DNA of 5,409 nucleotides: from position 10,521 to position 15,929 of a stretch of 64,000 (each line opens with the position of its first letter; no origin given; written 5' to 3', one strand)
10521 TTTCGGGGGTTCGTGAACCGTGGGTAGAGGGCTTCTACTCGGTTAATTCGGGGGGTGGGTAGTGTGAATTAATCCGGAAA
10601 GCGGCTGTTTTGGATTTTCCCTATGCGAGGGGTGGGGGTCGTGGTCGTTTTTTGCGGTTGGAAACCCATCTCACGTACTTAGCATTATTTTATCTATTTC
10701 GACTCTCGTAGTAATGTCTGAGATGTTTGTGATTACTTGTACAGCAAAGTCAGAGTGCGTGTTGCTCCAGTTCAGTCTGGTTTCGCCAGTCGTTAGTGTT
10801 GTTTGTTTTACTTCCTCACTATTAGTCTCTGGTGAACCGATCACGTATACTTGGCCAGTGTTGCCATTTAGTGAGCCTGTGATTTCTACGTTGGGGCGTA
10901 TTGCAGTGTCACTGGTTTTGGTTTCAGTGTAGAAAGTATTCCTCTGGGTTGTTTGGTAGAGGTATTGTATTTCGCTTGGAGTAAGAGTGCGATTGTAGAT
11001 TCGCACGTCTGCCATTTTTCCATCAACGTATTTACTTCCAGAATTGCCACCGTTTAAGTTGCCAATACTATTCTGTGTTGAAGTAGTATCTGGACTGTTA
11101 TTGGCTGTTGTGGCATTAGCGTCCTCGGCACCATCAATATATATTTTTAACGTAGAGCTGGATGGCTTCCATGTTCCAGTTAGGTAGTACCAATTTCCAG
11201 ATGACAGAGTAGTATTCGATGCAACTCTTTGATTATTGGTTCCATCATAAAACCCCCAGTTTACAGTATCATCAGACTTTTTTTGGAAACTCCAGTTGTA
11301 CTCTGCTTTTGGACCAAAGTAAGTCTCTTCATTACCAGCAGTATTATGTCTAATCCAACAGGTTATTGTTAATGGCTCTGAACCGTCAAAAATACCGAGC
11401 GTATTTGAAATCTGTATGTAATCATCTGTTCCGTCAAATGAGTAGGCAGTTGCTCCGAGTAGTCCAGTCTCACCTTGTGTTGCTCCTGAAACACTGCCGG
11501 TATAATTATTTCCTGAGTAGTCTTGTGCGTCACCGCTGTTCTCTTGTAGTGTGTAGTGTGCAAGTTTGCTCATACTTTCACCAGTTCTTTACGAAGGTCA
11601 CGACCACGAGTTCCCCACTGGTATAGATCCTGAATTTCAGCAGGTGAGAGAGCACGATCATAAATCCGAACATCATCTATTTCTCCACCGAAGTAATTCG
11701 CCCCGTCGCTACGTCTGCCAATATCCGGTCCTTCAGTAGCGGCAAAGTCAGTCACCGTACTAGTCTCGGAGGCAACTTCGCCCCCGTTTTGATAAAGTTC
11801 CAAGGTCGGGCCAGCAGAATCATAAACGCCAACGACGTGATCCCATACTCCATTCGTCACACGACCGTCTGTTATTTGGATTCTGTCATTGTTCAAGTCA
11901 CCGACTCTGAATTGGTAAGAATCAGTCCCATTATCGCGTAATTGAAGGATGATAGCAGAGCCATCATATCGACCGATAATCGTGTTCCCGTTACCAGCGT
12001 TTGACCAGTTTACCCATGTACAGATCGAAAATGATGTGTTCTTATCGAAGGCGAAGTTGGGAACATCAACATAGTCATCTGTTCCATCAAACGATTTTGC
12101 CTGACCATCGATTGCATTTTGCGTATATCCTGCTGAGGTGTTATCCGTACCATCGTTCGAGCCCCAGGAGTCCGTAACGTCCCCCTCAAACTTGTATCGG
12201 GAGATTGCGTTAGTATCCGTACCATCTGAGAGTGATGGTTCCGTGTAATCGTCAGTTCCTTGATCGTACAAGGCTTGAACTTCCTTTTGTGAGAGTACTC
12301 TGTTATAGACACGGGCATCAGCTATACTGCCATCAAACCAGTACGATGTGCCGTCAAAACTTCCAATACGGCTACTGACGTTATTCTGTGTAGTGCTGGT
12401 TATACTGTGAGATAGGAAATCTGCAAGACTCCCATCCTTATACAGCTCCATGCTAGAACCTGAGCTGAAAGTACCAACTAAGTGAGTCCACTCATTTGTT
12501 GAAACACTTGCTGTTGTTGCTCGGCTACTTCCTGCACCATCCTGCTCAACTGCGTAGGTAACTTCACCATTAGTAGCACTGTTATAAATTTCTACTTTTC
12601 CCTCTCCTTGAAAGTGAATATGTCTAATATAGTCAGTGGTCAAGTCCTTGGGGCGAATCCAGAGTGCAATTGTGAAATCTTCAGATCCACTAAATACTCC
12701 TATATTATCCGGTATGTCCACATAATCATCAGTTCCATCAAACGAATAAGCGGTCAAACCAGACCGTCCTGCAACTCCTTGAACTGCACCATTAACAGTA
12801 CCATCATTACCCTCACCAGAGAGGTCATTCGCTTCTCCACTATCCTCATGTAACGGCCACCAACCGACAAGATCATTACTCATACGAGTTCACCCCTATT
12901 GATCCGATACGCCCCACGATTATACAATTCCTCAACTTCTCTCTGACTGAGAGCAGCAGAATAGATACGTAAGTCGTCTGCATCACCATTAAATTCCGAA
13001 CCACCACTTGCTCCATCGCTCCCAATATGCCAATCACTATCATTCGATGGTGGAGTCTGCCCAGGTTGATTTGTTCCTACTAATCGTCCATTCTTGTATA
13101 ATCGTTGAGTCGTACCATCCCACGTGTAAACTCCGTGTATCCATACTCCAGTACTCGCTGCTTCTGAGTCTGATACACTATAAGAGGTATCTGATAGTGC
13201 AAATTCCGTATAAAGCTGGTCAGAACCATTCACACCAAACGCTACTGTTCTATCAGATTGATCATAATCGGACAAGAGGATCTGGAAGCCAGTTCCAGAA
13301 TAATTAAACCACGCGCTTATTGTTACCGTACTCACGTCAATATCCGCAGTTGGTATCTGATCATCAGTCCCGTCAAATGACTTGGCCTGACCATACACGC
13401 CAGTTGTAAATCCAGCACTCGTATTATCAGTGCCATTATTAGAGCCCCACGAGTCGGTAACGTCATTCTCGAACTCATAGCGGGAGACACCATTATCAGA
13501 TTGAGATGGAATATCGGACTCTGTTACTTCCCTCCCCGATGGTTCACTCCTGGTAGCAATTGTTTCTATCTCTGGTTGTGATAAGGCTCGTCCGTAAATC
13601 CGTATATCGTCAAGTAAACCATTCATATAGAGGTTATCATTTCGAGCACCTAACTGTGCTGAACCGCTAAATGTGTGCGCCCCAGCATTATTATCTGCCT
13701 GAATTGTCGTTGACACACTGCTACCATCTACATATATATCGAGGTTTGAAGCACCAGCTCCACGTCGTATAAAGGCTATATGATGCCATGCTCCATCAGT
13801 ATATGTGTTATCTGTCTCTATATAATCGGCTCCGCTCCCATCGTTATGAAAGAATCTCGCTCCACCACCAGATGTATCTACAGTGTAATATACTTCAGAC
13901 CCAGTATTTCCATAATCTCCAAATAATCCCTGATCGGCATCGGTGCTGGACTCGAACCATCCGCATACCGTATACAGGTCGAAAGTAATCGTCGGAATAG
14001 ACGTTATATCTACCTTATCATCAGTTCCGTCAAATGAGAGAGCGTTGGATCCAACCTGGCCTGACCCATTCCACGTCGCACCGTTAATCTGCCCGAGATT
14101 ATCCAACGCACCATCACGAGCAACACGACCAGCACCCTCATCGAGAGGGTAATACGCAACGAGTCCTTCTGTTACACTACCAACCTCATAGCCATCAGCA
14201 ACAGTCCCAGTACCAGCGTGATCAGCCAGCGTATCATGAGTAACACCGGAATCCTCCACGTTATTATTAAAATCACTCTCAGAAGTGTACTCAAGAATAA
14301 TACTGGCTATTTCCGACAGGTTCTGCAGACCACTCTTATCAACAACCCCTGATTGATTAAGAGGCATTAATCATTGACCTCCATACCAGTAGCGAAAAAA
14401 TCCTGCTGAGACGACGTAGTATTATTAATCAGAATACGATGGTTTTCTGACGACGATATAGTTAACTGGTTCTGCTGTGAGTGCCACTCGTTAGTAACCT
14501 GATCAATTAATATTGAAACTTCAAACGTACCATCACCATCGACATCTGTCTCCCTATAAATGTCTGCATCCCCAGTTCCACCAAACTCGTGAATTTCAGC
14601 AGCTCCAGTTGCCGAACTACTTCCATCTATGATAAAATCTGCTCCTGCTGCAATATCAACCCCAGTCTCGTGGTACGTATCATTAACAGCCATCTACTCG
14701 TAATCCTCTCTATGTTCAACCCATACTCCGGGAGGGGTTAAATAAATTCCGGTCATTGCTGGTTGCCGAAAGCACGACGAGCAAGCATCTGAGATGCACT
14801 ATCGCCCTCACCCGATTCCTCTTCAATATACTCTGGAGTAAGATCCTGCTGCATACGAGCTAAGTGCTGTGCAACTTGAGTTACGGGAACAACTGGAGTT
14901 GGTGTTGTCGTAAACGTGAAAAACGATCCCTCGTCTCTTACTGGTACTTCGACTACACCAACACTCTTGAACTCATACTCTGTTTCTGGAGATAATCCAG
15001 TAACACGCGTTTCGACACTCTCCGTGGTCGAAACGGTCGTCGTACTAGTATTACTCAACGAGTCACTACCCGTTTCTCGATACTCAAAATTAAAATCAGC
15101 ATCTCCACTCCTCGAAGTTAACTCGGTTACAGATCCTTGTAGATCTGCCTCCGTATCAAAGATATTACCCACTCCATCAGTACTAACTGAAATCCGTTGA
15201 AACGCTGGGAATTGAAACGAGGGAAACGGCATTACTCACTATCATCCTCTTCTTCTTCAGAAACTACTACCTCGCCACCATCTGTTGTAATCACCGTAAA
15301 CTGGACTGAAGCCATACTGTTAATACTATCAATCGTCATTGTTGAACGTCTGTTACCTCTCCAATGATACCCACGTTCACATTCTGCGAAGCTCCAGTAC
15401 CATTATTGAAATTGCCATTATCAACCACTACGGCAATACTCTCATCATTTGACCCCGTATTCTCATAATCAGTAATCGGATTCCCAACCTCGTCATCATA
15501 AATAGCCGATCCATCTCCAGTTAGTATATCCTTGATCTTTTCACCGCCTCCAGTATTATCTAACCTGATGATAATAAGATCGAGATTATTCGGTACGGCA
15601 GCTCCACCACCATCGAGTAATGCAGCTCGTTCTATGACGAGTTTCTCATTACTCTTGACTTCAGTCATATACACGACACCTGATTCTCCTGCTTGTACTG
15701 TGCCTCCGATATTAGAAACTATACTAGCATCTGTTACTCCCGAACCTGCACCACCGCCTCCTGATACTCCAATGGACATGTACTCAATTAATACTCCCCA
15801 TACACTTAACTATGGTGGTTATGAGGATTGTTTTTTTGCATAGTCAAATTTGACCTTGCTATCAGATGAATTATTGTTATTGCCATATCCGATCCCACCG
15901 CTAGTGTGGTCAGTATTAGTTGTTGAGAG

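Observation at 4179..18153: A virus-like element with three different UbiA prenyltransferases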

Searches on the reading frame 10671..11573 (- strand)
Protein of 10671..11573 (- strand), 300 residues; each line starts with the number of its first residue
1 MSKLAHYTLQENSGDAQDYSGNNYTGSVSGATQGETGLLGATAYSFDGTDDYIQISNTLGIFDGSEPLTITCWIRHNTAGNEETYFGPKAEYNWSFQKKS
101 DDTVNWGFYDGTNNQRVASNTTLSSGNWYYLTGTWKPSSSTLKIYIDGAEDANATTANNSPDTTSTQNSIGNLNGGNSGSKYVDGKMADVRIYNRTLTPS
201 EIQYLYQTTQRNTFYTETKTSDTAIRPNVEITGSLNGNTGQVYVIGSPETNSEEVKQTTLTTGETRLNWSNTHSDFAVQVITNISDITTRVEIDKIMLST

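Call 3: search_protein_families(library=pfam, proteins=[window:10671-11573:-], max_evalue=0.01)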
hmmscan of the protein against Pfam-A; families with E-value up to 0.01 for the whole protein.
window:10671-11573:- (300 aa): 3 families
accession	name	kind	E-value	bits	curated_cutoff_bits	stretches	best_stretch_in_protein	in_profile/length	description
PF13385.13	Laminin_G_3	-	5.5e-28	98.5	27.6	1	47-203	1-151/151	Concanavalin A-like lectin/glucanases superfamily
PF07953.20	Toxin_R_bind_N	-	1.4e-05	25.4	23.8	1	14-158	2-155/191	Clostridium neurotoxin, N-terminal receptor binding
PF00354.24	Pentaxin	-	0.00013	22.2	25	1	112-210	71-171/194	Pentaxin family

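Call 24: search_protein_families(library=phrogs, proteins=[window:10671-11573:-], max_evalue=0.001)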
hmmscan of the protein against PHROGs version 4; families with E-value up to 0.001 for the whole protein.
window:10671-11573:- (300 aa): 4 families
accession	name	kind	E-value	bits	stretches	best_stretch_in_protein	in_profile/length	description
phrog_18503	-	unknown function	1.2e-36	127.4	1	4-299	505-802/844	-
phrog_8510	-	head and packaging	4.4e-19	68.8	1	10-211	703-902/1348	virion structural protein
phrog_3545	-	unknown function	5.3e-10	39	1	15-233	763-995/1115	-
phrog_22373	-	unknown function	1.1e-05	25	1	89-242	81-232/688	-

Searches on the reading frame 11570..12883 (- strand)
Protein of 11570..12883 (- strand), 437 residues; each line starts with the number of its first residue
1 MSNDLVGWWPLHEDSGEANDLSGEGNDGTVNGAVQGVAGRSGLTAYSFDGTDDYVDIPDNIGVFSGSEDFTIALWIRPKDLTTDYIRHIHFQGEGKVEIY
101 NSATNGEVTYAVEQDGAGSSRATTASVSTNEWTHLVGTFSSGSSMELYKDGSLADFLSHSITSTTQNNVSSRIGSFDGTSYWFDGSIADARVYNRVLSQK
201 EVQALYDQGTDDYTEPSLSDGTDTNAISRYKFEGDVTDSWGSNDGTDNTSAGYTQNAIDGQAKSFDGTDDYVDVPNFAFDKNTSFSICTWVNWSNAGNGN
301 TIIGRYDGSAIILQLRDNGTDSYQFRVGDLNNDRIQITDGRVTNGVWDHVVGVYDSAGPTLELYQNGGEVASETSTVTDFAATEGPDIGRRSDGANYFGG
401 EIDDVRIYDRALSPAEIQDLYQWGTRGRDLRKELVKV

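Call 3: search_protein_families(library=pfam, proteins=[window:11570-12883:-], max_evalue=0.01)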
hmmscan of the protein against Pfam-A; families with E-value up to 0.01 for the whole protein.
window:11570-12883:- (437 aa): 4 families
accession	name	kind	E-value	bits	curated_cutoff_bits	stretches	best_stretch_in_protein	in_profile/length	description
PF13385.13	Laminin_G_3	-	1.7e-59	200.8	27.6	2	266-418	1-151/151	Concanavalin A-like lectin/glucanases superfamily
PF07953.20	Toxin_R_bind_N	-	2.1e-07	31.3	23.8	1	17-84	3-70/191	Clostridium neurotoxin, N-terminal receptor binding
PF02973.23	Sialidase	-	3.4e-06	27.1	26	0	277-419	39-183/189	Sialidase, N-terminal domain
PF00354.24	Pentaxin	-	8.4e-06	26.1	25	0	346-424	84-170/194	Pentaxin family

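Call 24: search_protein_families(library=phrogs, proteins=[window:11570-12883:-], max_evalue=0.001)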
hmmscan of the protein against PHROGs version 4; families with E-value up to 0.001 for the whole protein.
window:11570-12883:- (437 aa): 10 families
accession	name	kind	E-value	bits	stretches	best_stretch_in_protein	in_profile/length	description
phrog_8510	-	head and packaging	1.1e-30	107.2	2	264-418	1174-1336/1348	virion structural protein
phrog_18503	-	unknown function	2.7e-30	106.4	2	3-215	502-716/844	-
phrog_24074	-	unknown function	6.9e-18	65.3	2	19-228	164-373/892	-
phrog_17347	-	unknown function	6e-13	50.1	2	46-211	49-210/312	-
phrog_22373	-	unknown function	1e-12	48.3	2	265-421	35-193/688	-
phrog_701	-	head and packaging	2.6e-12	44.3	2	40-201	4057-4214/6136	virion structural protein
phrog_14220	-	unknown function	6.3e-12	46.3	2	2-203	4-177/401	-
phrog_17320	-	unknown function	4.5e-07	29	1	260-426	918-1095/1373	-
phrog_4390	-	unknown function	2e-06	28.5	1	97-208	121-241/253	-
phrog_6011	-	head and packaging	1.8e-05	25.9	0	331-408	139-218/221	virion structural protein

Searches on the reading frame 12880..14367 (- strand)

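Call 3: search_protein_families(library=pfam, proteins=[window:12880-14367:-], max_evalue=0.01)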
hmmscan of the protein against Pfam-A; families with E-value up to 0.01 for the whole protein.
window:12880-14367:- (495 aa): 2 families
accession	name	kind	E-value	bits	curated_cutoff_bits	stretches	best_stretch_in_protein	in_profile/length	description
PF13385.13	Laminin_G_3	-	6.5e-48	163.1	27.6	2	333-478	2-150/151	Concanavalin A-like lectin/glucanases superfamily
PF02210.31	Laminin_G_2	-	3.6e-05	24.7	22.9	1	142-241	3-98/126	Laminin G domain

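Call 24: search_protein_families(library=phrogs, proteins=[window:12880-14367:-], max_evalue=0.001)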
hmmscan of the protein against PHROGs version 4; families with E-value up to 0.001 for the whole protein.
window:12880-14367:- (495 aa): 3 families
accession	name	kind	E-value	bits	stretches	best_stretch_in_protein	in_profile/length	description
phrog_24074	-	unknown function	7.8e-11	41.9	2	106-257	456-605/892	-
phrog_14220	-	unknown function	4.3e-10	40.2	1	67-268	5-177/401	-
phrog_17347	-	unknown function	4.2e-08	34.2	0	407-485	128-208/312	-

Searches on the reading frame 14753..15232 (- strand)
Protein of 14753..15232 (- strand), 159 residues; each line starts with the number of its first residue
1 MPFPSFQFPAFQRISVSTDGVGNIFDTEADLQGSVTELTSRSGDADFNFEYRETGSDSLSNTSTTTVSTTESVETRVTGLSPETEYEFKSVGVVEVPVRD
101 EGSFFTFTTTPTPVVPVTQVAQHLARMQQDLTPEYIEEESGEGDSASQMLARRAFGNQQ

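Call 4: search_protein_families(library=pfam, proteins=[window:14753-15232:-], max_evalue=0.01)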
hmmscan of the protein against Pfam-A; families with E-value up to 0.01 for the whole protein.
window:14753-15232:- (159 aa): 1 family
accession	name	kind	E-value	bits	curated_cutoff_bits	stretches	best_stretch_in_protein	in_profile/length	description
PF00041.27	fn3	-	0.0065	17.1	25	1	47-89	32-65/84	Fibronectin type III domain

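Call 24: search_protein_families(library=phrogs, proteins=[window:14753-15232:-], max_evalue=0.001)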
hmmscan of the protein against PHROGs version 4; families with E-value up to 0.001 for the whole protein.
window:14753-15232:- (159 aa): 0 families

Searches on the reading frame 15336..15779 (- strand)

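Call 4: search_protein_families(library=pfam, proteins=[window:15336-15779:-], max_evalue=0.01)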
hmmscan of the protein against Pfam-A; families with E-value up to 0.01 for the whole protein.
window:15336-15779:- (147 aa): 0 families

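Call 24: search_protein_families(library=phrogs, proteins=[window:15336-15779:-], max_evalue=0.001)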
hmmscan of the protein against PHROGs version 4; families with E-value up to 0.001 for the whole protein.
window:15336-15779:- (147 aa): 1 family
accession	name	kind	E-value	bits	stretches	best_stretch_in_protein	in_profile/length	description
phrog_20556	-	tail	2.3e-23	84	1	5-142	394-527/528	baseplate protein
